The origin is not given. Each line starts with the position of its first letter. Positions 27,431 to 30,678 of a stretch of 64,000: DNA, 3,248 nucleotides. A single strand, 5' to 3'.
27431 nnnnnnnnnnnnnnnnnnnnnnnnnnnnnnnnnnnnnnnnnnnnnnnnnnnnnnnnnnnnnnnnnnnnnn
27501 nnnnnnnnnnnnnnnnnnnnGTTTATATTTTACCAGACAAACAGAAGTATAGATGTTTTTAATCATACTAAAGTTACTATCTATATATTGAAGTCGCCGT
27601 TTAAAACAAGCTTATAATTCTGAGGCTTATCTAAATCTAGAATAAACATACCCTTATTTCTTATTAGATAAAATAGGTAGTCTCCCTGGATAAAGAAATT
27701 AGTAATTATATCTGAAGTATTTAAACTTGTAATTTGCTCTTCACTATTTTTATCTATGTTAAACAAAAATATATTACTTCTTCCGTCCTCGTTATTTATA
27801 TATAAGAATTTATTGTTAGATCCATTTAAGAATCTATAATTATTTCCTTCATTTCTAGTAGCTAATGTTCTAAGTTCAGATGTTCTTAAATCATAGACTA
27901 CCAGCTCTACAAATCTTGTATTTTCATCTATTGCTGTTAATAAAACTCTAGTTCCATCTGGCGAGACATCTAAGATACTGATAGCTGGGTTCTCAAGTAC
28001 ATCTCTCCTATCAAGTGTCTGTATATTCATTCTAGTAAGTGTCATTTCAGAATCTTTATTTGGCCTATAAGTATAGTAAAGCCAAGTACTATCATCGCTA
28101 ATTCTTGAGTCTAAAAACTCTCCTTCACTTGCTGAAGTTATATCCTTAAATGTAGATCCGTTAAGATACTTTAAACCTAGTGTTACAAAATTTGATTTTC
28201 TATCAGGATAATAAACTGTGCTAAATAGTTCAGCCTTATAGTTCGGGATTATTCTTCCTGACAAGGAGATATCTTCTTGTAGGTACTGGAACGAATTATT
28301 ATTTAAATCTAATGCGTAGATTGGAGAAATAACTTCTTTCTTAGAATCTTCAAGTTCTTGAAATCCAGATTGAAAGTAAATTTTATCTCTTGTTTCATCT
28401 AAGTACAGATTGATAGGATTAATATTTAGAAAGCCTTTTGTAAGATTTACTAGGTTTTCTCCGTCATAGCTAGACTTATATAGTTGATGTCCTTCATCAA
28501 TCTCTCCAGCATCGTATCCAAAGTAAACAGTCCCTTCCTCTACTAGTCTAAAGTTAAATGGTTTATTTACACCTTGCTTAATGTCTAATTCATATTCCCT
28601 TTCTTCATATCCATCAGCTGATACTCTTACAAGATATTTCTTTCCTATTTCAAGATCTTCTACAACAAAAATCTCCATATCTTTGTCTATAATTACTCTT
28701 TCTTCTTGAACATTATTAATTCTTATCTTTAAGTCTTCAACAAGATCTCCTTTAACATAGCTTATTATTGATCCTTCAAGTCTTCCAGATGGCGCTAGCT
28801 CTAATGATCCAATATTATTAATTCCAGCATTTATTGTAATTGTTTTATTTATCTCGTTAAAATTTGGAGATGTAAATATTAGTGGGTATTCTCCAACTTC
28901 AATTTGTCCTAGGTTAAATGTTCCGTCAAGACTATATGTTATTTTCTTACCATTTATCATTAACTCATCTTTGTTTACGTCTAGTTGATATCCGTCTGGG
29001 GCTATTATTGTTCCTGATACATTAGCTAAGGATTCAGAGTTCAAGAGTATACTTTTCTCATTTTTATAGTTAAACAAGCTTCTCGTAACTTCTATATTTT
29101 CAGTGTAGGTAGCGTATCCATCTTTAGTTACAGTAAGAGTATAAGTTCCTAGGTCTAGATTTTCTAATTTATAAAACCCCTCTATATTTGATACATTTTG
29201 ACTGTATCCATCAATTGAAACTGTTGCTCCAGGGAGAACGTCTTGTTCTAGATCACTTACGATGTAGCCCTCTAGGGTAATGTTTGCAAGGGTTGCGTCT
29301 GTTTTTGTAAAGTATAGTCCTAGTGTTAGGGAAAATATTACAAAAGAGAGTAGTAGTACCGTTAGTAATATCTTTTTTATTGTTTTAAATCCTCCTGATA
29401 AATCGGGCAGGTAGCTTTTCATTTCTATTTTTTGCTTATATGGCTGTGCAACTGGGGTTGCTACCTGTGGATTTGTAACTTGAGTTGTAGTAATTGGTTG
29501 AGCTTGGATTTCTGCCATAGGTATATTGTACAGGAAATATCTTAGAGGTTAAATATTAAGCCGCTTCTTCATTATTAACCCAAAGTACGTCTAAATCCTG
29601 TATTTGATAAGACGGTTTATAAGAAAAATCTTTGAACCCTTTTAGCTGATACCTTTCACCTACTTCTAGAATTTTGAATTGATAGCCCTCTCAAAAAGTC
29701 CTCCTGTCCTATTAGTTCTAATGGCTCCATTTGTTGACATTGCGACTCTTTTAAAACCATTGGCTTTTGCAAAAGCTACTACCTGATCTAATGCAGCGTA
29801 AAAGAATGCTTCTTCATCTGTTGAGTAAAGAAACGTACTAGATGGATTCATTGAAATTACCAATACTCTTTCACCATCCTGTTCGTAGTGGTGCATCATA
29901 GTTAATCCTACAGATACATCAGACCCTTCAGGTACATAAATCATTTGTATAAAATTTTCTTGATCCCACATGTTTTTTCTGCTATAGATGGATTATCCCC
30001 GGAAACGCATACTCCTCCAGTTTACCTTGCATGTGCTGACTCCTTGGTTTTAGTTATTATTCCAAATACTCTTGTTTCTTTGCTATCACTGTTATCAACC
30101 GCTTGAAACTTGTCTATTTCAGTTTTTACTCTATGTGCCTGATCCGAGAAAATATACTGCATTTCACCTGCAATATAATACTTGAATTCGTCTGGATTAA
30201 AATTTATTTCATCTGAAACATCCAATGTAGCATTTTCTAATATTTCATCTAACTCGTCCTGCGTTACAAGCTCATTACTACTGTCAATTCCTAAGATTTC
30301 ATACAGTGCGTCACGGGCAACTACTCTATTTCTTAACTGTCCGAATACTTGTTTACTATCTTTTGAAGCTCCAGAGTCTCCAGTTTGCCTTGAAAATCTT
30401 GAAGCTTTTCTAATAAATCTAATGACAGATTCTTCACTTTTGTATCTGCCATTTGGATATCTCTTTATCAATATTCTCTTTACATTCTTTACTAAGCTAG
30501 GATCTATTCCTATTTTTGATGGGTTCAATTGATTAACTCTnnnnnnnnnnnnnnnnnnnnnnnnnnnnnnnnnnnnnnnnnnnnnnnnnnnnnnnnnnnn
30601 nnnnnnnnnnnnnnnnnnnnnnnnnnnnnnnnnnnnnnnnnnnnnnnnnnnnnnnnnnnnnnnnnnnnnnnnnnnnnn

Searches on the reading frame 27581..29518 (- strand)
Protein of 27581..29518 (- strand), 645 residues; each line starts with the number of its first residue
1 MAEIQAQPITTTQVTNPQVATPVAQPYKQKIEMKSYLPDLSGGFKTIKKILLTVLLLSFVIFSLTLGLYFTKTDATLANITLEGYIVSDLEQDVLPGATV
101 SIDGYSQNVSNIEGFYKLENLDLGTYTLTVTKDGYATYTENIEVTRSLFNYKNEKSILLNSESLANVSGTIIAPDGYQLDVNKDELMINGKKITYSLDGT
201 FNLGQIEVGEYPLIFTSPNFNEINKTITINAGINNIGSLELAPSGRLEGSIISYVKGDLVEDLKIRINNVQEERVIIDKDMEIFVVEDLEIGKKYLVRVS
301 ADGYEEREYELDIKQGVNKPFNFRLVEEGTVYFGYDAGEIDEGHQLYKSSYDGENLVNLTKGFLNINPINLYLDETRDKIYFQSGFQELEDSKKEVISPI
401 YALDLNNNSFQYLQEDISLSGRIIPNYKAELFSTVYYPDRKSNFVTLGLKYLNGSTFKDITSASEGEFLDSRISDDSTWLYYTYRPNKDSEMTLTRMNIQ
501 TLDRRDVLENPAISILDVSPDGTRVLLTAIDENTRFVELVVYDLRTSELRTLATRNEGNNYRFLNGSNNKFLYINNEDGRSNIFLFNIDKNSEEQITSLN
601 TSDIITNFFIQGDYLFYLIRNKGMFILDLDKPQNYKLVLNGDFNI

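Call 3: search_protein_families(library=pfam, proteins=[window:27581-29518:-], max_evalue=1)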
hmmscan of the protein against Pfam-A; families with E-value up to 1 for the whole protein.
window:27581-29518:- (645 aa): 12 families
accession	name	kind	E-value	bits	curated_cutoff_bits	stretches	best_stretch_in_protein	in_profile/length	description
PF13620.12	CarboxypepD_reg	-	3.6e-19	69.3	32.3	3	81-145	1-70/82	Carboxypeptidase regulatory-like domain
PF13715.12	CarbopepD_reg_2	-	5.6e-16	58.8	32.2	2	83-148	2-68/88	CarboxypepD_reg-like domain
PF08308.17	PEGA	-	3.4e-11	43.3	20.8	2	96-146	11-57/71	PEGA domain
PF09430.16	EMC7_beta-sandw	-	1.6e-05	25.5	26.6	0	258-331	5-78/122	ER membrane protein complex subunit 7, beta-sandwich domain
PF00930.27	DPPIV_N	-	2e-05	23.9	22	2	336-385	252-300/354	Dipeptidyl peptidase IV (DPP IV) N-terminal region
PF20608.4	Phage_tube_C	-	0.0015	19.3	24.1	0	119-145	53-79/82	Phage tail tube protein C-terminal domain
PF17802.7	SpaA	-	0.0032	18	23.1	1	92-145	13-75/91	Prealbumin-like fold domain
PF14686.12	fn3_3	-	0.018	15.2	24.4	1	114-145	35-68/75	Polysaccharide lyase family 4, domain II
PF05814.16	Ac76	-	0.05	14.1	22.5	1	46-81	22-56/83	Orf76 (Ac76)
PF11008.14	DUF2846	-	0.079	13.5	34.3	1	180-232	20-71/92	Protein of unknown function (DUF2846)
PF07550.17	Shr-like_HID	-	0.19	12.7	22.3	0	119-142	55-81/82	Heme-binding protein Shr-like, Hb-interacting domain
PF17210.9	SdrD_B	-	0.26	12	29.7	1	107-140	41-74/112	SdrD B-like domain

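Call 4: search_protein_families(library=ncbifam, proteins=[window:27581-29518:-], max_evalue=1)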
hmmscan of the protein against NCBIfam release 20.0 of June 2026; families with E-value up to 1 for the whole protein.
window:27581-29518:- (645 aa): 6 families
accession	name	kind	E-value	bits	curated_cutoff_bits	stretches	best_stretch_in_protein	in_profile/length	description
NF052345.1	S_layer_anammox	exception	2.2e-09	35.3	1400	1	79-233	1312-1476/1596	Kustd1514 family S-layer glycoprotein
NF003124.0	PRK04043.1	equivalog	8.9e-08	31.3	428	1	476-597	199-317/419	Tol-Pal system protein TolB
TIGR02800.1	propeller_TolB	equivalog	1.6e-07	30.6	343.15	1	472-626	197-348/418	Tol-Pal system beta propeller repeat protein TolB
NF053518.1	DipepPtdsDpp5Prph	equivalog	0.00042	19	900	1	512-610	13-113/655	dipeptidyl-peptidase Dpp5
NF002183.0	PRK01029.1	equivalog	0.0061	15.6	405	1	518-598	334-412/429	Tol-Pal system protein TolB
NF038127.1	FDP_fam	subfamily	0.22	11.9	29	0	106-154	81-126/150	DVUA0089 family protein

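Call 5: search_protein_families(library=padloc, proteins=[window:27581-29518:-], max_evalue=1)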
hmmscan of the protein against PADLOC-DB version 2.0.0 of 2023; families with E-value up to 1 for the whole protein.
window:27581-29518:- (645 aa): 1 family
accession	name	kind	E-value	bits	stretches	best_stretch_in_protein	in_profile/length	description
PDLC04716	PDC-M58B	-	0.0008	17.5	1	500-615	17-138/165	-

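Call 6: search_protein_families(library=phrogs, proteins=[window:27581-29518:-], max_evalue=1)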
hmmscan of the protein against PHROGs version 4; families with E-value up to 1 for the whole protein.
window:27581-29518:- (645 aa): 0 families

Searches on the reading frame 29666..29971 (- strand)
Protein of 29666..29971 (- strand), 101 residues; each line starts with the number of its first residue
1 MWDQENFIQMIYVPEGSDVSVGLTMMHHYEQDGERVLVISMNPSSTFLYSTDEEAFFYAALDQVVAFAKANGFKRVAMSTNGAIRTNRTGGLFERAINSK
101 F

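Call 3: search_protein_families(library=pfam, proteins=[window:29666-29971:-], max_evalue=1)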
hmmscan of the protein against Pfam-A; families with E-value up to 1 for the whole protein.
window:29666-29971:- (101 aa): 2 families
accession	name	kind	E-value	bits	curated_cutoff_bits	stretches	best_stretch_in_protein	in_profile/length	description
PF07799.17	DUF1643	-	0.023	15.2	22.5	1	29-87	8-60/134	Protein of unknown function (DUF1643)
PF00993.25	MHC_II_alpha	-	0.06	13.5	23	1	39-75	12-48/81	Class II histocompatibility antigen, alpha domain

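Call 4: search_protein_families(library=ncbifam, proteins=[window:29666-29971:-], max_evalue=1)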
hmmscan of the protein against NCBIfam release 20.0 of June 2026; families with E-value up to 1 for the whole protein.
window:29666-29971:- (101 aa): 1 family
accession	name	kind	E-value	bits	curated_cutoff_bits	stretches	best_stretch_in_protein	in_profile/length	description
TIGR03166.1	alt_F1F0_F1_eps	hypoth_equivalog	0.14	12.1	100.1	1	38-89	38-86/122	alternate F1F0 ATPase, F1 subunit epsilon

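Call 5: search_protein_families(library=padloc, proteins=[window:29666-29971:-], max_evalue=1)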
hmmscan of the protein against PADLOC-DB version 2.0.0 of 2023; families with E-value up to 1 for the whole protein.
window:29666-29971:- (101 aa): 0 families

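Call 6: search_protein_families(library=phrogs, proteins=[window:29666-29971:-], max_evalue=1)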
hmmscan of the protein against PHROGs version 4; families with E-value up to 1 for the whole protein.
window:29666-29971:- (101 aa): 0 families

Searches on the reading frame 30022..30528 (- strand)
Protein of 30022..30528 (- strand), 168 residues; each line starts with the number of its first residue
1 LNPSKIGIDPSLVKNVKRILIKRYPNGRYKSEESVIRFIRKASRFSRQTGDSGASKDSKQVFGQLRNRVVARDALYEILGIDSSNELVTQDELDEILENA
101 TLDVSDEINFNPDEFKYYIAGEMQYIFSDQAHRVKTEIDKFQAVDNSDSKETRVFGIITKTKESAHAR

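Call 3: search_protein_families(library=pfam, proteins=[window:30022-30528:-], max_evalue=1)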
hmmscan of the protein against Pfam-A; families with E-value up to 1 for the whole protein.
window:30022-30528:- (168 aa): 1 family
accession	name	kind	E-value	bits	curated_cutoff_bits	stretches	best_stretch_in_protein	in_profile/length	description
PF12354.14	Internalin_N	-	0.15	12.4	24.1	0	79-94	29-44/44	Bacterial adhesion/invasion protein N terminal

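Call 4: search_protein_families(library=ncbifam, proteins=[window:30022-30528:-], max_evalue=1)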
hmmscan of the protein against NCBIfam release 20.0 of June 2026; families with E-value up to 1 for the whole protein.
window:30022-30528:- (168 aa): 0 families

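Call 5: search_protein_families(library=padloc, proteins=[window:30022-30528:-], max_evalue=1)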
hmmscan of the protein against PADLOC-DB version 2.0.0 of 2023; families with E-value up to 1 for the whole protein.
window:30022-30528:- (168 aa): 0 families

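Call 6: search_protein_families(library=phrogs, proteins=[window:30022-30528:-], max_evalue=1)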
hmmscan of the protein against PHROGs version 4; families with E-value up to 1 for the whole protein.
window:30022-30528:- (168 aa): 6 families
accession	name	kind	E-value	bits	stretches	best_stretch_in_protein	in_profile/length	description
phrog_24228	-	unknown function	0.0012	19.4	1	85-155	70-147/236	-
phrog_24558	-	head and packaging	0.029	14.8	1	59-107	36-88/388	virion structural protein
phrog_28880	-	unknown function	0.037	15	1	94-149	13-66/75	-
phrog_7784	-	unknown function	0.091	13.9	1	33-63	19-49/59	-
phrog_5345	-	unknown function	0.1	14.1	1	82-110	47-75/104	-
phrog_31480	-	unknown function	0.2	12.7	1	113-143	26-59/72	-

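Call 20: search_solved_structures(query=window:30022-30528:-, max_evalue=10)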
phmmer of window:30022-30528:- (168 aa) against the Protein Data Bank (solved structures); distinct sequences matched with E-value up to 10: 5.
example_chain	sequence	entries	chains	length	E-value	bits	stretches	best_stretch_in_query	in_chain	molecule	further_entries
9jm7_B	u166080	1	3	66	0.0082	19.8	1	12-56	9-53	LRD-2V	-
1rfj_A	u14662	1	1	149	0.6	13.7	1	38-115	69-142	calmodulin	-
1u0l_A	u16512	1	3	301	0.96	13.1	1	108-155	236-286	Probable GTPase engC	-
4aqr_A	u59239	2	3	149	1.1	12.9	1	38-111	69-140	CALMODULIN-7 | CALMODULIN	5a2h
6dae_A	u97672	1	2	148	1.1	12.8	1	38-111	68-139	Calmodulin-1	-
